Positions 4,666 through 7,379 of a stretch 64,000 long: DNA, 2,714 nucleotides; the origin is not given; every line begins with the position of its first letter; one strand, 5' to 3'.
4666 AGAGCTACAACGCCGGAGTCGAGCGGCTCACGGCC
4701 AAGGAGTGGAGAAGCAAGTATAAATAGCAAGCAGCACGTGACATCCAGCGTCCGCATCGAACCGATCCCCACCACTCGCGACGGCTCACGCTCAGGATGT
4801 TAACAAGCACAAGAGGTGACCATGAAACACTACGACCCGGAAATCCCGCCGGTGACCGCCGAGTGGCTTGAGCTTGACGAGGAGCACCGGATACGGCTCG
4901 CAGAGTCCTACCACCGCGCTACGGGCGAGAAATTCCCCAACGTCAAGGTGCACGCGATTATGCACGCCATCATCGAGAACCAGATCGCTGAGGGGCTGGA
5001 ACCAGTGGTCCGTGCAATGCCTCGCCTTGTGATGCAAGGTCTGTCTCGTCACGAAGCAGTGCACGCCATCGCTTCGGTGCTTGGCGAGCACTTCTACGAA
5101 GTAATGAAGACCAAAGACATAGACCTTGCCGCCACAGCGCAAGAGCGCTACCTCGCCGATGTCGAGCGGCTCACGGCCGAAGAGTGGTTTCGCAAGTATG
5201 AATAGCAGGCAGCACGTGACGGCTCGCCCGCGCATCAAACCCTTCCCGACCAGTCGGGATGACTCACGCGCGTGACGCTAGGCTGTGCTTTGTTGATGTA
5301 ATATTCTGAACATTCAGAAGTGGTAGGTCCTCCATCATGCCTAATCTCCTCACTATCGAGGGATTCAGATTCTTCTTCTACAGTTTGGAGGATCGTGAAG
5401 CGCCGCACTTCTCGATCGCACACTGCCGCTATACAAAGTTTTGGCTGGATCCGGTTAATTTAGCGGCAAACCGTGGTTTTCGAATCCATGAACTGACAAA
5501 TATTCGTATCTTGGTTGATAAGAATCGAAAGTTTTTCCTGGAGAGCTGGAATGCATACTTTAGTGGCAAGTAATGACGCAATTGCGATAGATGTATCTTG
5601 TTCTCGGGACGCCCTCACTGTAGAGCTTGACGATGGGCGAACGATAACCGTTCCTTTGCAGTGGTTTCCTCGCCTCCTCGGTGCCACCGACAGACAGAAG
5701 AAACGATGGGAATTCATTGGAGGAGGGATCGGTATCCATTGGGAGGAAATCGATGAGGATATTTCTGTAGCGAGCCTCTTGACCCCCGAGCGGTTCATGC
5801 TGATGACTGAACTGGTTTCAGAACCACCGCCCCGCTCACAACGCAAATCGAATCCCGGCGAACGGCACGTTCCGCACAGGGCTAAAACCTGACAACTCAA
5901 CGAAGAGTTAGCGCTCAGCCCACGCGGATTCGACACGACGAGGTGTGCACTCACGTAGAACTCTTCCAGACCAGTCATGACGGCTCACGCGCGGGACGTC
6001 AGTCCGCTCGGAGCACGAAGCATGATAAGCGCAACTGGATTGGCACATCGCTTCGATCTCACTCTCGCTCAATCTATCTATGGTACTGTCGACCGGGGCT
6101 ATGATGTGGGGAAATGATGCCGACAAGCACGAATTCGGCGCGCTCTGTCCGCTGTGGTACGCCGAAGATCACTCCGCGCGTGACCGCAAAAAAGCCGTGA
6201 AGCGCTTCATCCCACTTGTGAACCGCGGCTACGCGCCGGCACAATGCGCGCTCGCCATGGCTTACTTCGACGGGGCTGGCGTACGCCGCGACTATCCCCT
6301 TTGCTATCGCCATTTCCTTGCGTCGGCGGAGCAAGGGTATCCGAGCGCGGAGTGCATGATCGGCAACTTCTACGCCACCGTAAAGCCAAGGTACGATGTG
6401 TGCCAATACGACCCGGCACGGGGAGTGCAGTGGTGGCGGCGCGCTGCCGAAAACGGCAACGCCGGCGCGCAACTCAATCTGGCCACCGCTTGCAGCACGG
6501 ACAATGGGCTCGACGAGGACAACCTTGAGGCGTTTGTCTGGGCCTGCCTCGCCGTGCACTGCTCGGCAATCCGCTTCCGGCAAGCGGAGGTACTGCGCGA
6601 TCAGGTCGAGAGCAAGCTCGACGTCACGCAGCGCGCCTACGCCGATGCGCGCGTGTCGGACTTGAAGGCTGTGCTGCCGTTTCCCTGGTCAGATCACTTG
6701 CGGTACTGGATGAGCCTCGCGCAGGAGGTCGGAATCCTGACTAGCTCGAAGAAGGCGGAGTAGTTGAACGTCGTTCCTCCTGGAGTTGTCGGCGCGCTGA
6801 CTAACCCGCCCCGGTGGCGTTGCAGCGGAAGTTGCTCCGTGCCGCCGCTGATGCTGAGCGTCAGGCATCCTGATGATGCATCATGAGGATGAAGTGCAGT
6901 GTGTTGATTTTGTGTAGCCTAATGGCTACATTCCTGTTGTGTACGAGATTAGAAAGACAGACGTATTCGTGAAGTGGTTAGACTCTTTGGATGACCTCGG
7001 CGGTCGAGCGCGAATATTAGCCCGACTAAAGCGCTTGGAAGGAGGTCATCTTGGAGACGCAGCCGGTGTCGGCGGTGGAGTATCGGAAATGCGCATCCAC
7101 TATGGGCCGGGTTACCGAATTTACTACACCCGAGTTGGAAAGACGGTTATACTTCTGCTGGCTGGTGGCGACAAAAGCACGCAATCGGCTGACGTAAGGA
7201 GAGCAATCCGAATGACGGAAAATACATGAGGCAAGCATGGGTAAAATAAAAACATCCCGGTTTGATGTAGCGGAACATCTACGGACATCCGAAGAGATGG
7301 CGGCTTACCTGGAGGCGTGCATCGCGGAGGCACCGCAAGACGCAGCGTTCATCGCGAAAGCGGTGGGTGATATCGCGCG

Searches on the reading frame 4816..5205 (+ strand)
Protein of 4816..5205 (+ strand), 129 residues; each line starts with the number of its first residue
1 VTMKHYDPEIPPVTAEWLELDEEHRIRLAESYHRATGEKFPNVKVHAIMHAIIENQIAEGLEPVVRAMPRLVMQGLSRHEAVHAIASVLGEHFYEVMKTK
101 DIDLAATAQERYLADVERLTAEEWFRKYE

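Call 27: search_protein_families(library=pfam, proteins=[window:4816-5205:+], max_evalue=0.001)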
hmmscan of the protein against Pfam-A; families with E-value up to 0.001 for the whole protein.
window:4816-5205:+ (129 aa): 1 family
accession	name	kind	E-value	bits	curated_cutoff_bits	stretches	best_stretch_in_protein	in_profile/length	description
PF08897.16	DUF1841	-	0.00019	22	24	1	24-101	46-122/135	Domain of unknown function (DUF1841)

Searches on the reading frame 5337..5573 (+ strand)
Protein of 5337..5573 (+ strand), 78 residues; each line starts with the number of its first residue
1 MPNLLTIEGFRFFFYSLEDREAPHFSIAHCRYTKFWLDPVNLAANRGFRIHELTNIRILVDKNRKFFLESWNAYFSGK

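Call 27: search_protein_families(library=pfam, proteins=[window:5337-5573:+], max_evalue=0.001)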
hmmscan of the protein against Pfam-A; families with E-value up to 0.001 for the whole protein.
window:5337-5573:+ (78 aa): 1 family
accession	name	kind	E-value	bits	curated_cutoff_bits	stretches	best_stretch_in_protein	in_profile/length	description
PF13711.11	DUF4160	-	9.9e-12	45.3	23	1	9-72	1-65/65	Domain of unknown function (DUF4160)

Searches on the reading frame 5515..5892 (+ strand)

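Call 27: search_protein_families(library=pfam, proteins=[window:5515-5892:+], max_evalue=0.001)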
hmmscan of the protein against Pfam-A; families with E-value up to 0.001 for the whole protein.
window:5515-5892:+ (125 aa): 1 family
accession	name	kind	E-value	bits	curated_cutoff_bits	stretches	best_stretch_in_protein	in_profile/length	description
PF10387.14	DUF2442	-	7.6e-21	74.5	23.9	1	25-93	2-71/72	Protein of unknown function (DUF2442)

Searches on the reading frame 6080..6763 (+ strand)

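Call 27: search_protein_families(library=pfam, proteins=[window:6080-6763:+], max_evalue=0.001)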
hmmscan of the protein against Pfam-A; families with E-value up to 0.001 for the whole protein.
window:6080-6763:+ (227 aa): 1 family
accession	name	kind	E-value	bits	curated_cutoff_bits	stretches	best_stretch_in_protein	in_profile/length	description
PF08238.18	Sel1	-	1.5e-12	47.9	30.7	1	52-87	1-36/36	Sel1 repeat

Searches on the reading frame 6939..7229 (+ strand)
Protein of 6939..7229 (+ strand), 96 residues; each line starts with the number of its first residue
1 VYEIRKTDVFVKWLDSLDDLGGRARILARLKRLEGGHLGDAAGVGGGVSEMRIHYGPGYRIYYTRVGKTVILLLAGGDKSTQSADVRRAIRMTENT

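Call 3: search_protein_families(library=pfam, proteins=[window:6939-7229:+], max_evalue=0.1)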
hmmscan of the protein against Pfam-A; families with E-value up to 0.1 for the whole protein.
window:6939-7229:+ (96 aa): 1 family
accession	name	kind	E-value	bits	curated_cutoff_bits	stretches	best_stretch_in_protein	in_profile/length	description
PF05973.20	Gp49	-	3.5e-06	27.4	23.9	1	12-85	1-78/90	Phage derived protein Gp49-like (DUF891)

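Call 4: search_protein_families(library=ncbifam, proteins=[window:6939-7229:+], max_evalue=0.1)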
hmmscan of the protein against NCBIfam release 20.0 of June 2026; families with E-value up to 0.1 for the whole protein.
window:6939-7229:+ (96 aa): 1 family
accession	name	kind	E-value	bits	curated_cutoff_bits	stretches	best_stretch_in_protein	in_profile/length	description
TIGR02683.1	upstrm_HI1419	hypoth_equivalog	4.3e-35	120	62.85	1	2-94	1-93/95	type II toxin-antitoxin system RelE/ParE family toxin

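Call 5: search_protein_families(library=padloc, proteins=[window:6939-7229:+], max_evalue=0.1)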
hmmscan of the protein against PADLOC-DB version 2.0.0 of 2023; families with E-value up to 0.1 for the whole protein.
window:6939-7229:+ (96 aa): 2 families
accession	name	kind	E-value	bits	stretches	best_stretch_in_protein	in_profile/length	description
PDLC04756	PDC-M64B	-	0.0028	15.8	1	8-83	48-112/160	-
PDLC04755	PDC-M64B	-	0.033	12.2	1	58-85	94-121/166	-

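Call 55: search_solved_structures(query=window:6939-7229:+, max_evalue=1)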
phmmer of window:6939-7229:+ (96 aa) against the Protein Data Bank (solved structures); distinct sequences matched with E-value up to 1: 0.
